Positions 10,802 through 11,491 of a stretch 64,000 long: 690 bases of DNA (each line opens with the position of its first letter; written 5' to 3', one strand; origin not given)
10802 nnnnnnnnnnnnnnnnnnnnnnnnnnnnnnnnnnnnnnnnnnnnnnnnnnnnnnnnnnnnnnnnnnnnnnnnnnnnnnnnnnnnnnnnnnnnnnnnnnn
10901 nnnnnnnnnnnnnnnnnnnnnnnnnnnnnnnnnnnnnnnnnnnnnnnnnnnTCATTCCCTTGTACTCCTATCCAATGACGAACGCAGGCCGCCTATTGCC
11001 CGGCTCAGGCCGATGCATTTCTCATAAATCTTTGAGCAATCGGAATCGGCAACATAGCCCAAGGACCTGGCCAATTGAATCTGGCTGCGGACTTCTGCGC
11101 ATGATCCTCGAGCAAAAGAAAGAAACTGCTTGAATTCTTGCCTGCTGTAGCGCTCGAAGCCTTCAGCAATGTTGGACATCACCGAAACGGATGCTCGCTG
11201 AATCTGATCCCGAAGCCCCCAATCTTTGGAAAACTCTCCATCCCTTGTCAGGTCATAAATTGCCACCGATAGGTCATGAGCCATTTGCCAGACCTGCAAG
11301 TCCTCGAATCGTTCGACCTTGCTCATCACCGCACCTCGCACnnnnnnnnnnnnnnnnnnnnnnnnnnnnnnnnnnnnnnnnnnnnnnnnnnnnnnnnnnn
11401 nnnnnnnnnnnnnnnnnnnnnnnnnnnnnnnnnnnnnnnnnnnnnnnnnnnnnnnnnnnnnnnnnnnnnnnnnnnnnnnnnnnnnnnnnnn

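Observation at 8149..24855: Type 3 BREX operon expanded to nine translationally coupled genes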

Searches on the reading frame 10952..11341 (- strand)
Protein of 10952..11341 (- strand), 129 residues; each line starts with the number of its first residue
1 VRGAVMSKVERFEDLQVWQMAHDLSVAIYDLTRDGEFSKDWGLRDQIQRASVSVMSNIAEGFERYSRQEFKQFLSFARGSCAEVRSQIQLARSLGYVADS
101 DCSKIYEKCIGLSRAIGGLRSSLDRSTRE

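Call 4: search_protein_families(library=pfam, proteins=[window:10952-11341:-], max_evalue=0.01)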
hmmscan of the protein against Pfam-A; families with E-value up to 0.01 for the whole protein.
window:10952-11341:- (129 aa): 1 family
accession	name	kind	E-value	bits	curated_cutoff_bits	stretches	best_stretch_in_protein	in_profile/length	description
PF05635.17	23S_rRNA_IVP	-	2e-36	124.8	33.8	1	13-117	1-105/106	23S rRNA-intervening sequence protein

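Call 5: search_protein_families(library=padloc, proteins=[window:10952-11341:-], max_evalue=0.01)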
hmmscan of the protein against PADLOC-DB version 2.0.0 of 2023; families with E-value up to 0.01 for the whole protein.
window:10952-11341:- (129 aa): 0 families

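Call 6: search_protein_families(library=ncbifam, proteins=[window:10952-11341:-], max_evalue=0.01)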
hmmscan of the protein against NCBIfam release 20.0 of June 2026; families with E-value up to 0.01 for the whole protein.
window:10952-11341:- (129 aa): 3 families
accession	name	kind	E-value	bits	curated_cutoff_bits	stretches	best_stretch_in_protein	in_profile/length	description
TIGR02436.1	TIGR02436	subfamily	8.6e-34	116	24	1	17-123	1-108/109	four helix bundle protein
NF008912.0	PRK12275.1-6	subfamily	2.2e-32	111.5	124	1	11-125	2-113/117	hypothetical protein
NF008911.0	PRK12275.1-2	subfamily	2e-25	89.5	137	1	11-117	3-109/118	hypothetical protein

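Call 65: search_solved_structures(query=window:10952-11326:-, max_evalue=0.01, show_alignments=1)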
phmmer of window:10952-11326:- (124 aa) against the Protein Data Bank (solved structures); distinct sequences matched with E-value up to 0.01: 1.
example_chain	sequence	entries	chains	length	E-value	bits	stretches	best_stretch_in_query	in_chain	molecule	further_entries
2gsc_A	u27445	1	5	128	2.7e-16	62.9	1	7-101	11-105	Putative uncharacterized protein XCC0516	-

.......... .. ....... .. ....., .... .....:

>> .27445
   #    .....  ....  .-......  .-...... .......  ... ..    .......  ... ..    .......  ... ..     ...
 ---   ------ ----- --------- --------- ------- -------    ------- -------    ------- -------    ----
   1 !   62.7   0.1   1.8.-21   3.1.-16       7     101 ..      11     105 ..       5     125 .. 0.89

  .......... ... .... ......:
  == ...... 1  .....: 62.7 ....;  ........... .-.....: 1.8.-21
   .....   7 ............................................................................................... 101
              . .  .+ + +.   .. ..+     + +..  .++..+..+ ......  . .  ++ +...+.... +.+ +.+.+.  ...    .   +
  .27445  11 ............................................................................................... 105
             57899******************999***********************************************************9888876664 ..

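Call 74: find_related_loci(query=A1, collection=metagenome_contigs, flank=6000)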
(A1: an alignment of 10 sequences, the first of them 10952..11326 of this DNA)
Query A1 (124 aa) in metagenome_contigs; peptide patterns used: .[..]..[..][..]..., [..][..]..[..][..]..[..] (x = any residue, [..] = any of these).
600 stretches matched a pattern (row limit reached: there are more); 591 encode a relative of the query (tblastn E <= 1e-3); the best 80 are kept; 80 distinct loci.
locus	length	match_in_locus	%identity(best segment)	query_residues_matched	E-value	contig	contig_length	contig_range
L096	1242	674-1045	52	1-124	2e-41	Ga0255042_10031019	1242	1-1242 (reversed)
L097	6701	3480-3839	56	2-121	8e-40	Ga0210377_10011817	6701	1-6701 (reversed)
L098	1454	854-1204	54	4-120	1e-39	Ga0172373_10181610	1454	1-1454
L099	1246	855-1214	54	1-120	3e-39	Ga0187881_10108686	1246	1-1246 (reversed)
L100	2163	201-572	52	1-124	7e-38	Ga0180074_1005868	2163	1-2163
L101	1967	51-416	50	1-122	5e-37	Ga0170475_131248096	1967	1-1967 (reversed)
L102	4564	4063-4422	55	3-123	4e-36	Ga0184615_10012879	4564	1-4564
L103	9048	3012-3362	53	2-118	7e-36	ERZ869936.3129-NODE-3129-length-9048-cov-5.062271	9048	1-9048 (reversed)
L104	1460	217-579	50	1-121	3e-36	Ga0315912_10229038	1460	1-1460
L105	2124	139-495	52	2-120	1e-35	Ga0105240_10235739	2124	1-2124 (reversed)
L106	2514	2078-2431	54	4-121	2e-35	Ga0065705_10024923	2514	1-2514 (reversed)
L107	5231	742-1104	52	3-123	2e-35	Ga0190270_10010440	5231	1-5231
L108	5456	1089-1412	53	7-114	3e-35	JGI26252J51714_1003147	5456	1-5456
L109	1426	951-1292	49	1-114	8e-36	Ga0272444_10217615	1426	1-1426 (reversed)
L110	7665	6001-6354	54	4-121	7e-35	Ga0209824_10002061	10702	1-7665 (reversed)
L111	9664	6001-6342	51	1-114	4e-35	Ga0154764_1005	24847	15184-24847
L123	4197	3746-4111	46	1-122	6e-34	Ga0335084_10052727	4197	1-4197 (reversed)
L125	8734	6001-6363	48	1-121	2e-33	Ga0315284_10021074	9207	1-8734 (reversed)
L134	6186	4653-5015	46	1-122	3e-32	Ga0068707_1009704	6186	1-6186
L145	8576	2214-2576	45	1-121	1e-31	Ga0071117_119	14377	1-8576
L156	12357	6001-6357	47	4-122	2e-30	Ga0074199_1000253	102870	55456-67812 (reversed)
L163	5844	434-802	46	1-123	4e-30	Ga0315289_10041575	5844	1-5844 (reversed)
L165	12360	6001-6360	46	1-120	1e-29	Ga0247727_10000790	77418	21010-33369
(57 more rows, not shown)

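Call 80: search_protein_families(library=pfam, proteins=[L111:6471-8102:+, L165:3957-5900:+, L163:904-2493:+, L100:653-2128:+, L106:1409-2017:+, L125:6384-8734:+, L134:1343-4561:+, L145:2944-6405:+, L156:6663-9584:+, L123:253-3687:+], max_evalue=0.00001)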
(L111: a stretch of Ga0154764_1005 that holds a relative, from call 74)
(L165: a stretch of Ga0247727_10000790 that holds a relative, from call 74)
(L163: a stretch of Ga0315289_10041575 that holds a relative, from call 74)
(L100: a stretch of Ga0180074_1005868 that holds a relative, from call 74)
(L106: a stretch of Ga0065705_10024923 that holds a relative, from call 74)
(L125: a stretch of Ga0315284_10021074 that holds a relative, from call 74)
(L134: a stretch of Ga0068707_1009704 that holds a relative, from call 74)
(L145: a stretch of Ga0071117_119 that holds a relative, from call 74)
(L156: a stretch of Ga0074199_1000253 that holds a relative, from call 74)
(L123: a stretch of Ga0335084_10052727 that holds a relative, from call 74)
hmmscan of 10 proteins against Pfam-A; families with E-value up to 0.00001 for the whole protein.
L111:6471-8102:+ (543 aa): 1 family
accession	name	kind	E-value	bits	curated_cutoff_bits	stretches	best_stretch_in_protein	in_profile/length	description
PF00118.29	Cpn60_TCP1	-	2.5e-80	271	34.3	1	22-522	1-489/490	TCP-1/cpn60 chaperonin family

L165:3957-5900:+ (647 aa): 0 families

L163:904-2493:+ (529 aa): 3 families
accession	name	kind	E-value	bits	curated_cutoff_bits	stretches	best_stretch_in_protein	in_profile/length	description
PF00006.31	ATP-synt_ab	-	3.2e-85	285.5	29.5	1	170-385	1-213/213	ATP synthase alpha/beta family, nucleotide-binding domain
PF00306.32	ATP-synt_ab_C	-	3e-48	163.7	27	1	392-516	1-125/126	ATP synthase alpha/beta chain, C terminal domain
PF02874.29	ATP-synt_ab_N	-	5.5e-20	72.1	20.9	1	49-113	5-69/69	ATP synthase alpha/beta family, beta-barrel domain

L100:653-2128:+ (491 aa): 8 families
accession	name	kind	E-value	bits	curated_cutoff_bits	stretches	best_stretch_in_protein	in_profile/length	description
PF02518.31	HATPase_c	-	1e-25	90.8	26.4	1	378-482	2-108/111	Histidine kinase-, DNA gyrase B-, and HSP90-like ATPase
PF00989.32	PAS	-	1.8e-20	73.5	22.6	1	139-249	2-113/113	PAS fold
PF13426.13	PAS_9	-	8.7e-16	58.5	27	1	149-251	2-103/103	PAS domain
PF00072.30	Response_reg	-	6.2e-15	55.8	30.2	1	7-113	1-106/111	Response regulator receiver domain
PF08448.16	PAS_4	-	3.7e-12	46.9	23.1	1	145-253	2-109/110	PAS fold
PF00512.31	HisKA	-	1.3e-09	38.4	26.9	1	271-330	5-61/66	His Kinase A (phospho-acceptor) domain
PF13188.13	PAS_8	-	2.2e-07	30.9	21.8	1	139-191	2-55/65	PAS domain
PF08447.18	PAS_3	-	4.4e-07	30.5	25.6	1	162-245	3-88/89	PAS fold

L106:1409-2017:+ (202 aa): 2 families
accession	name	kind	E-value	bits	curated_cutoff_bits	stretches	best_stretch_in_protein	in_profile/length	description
PF00717.28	Peptidase_S24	-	1.4e-32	112.2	23.3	1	83-196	1-116/116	Peptidase S24-like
PF01726.22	LexA_DNA_bind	-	1.4e-19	70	23.7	1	4-62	3-61/65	LexA DNA binding domain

L125:6384-8734:+ (783 aa): 1 family
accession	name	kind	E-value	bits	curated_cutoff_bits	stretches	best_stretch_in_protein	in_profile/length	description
PF01555.25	N6_N4_Mtase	-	1.2e-15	58.5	26.7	1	117-169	159-206/221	DNA methylase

L134:1343-4561:+ (1072 aa): 1 family
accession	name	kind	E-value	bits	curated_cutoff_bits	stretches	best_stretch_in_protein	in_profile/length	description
PF04465.17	DUF499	-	1.9e-35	122.4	23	1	191-581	48-432/1024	Protein of unknown function (DUF499)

L145:2944-6405:+ (1153 aa): 5 families
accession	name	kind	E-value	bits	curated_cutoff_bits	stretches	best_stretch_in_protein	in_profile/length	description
PF00271.37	Helicase_C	-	6.2e-24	84.8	23.5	1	482-599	4-110/110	Helicase conserved C-terminal domain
PF13020.12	NOV_C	-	9.2e-23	80.6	22.1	1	1019-1105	2-88/91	Protein NO VEIN, C-terminal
PF00176.29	SNF2-rel_dom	-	9.9e-17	61.4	24.9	1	115-297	8-195/290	SNF2-related domain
PF04851.21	ResIII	-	1.8e-12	47.9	22.5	1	103-266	3-163/164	Type III restriction enzyme, res subunit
PF00270.35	DEAD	-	7.6e-08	32.7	26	1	108-266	4-161/167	DEAD/DEAH box helicase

L156:6663-9584:+ (973 aa): 0 families

L123:253-3687:+ (1144 aa): 3 families
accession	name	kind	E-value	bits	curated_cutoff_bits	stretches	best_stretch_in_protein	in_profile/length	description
PF07583.16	PSCyt2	-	1e-91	307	29.8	1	221-425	1-206/209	Protein of unknown function (DUF1549)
PF07587.16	PSD1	-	4.9e-90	301.6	28.5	2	892-1084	65-241/244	Protein of unknown function (DUF1553)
PF07635.16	PSCyt1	-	1.2e-12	48.7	22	1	104-161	1-57/59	Planctomycete cytochrome C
